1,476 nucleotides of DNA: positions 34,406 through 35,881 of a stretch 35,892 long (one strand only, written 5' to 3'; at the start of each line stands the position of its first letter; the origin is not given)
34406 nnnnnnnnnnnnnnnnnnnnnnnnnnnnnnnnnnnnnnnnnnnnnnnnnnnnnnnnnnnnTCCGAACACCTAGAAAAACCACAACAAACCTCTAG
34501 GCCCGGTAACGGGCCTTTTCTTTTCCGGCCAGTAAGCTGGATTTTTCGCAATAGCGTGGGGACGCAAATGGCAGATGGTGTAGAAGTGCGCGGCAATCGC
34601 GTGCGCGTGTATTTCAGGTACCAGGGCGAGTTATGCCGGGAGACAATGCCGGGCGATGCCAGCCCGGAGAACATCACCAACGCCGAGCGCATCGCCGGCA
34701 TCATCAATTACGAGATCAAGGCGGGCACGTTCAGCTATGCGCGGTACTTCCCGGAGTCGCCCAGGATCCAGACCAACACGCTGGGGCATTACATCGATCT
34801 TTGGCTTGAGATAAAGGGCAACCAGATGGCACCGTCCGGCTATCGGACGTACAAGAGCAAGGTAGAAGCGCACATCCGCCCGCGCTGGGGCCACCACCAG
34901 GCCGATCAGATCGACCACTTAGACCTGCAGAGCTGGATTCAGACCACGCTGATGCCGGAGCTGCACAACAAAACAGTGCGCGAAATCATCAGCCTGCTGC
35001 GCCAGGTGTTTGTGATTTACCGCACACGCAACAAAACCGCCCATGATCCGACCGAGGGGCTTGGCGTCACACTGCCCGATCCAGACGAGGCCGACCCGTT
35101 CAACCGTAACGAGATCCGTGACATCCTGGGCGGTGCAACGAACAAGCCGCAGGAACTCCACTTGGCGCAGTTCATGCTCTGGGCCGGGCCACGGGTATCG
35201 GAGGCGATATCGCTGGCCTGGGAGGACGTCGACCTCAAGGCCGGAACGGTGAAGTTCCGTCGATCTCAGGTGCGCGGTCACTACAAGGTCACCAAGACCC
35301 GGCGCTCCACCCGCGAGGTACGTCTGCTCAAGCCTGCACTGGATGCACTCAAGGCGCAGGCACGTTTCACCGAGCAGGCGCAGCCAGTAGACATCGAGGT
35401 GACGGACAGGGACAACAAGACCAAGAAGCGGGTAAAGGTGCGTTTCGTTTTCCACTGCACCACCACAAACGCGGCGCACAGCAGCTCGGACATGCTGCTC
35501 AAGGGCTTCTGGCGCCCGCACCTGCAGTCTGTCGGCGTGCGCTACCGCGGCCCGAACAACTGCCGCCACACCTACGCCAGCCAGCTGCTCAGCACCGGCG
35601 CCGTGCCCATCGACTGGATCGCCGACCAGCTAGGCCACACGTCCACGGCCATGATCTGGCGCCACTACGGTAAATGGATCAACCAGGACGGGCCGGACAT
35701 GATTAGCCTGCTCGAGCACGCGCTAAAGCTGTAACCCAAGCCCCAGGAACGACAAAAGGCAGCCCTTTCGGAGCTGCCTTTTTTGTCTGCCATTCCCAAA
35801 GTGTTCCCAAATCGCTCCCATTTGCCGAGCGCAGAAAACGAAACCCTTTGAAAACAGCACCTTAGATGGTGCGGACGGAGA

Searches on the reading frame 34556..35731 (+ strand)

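Call 65: search_protein_families(library=pfam, proteins=[window:34556-35731:+], max_evalue=0.001)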
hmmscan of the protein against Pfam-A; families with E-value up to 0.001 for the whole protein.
window:34556-35731:+ (392 aa): 4 families
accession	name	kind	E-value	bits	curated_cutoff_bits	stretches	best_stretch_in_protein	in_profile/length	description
PF12167.14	Arm-DNA-bind_2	-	7.6e-20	71.1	22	1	7-69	2-65/65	Arm DNA-binding domain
PF00589.27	Phage_integrase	-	7.8e-14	52.3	27.1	1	185-371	6-165/172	Phage integrase family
PF14659.12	Phage_int_SAM_3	-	2.4e-06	28.1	22.6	1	75-129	1-55/58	Phage integrase, N-terminal SAM-like domain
PF02899.23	Phage_int_SAM_1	-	0.00056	20.6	22.3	0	90-153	13-77/83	Phage integrase, N-terminal SAM-like domain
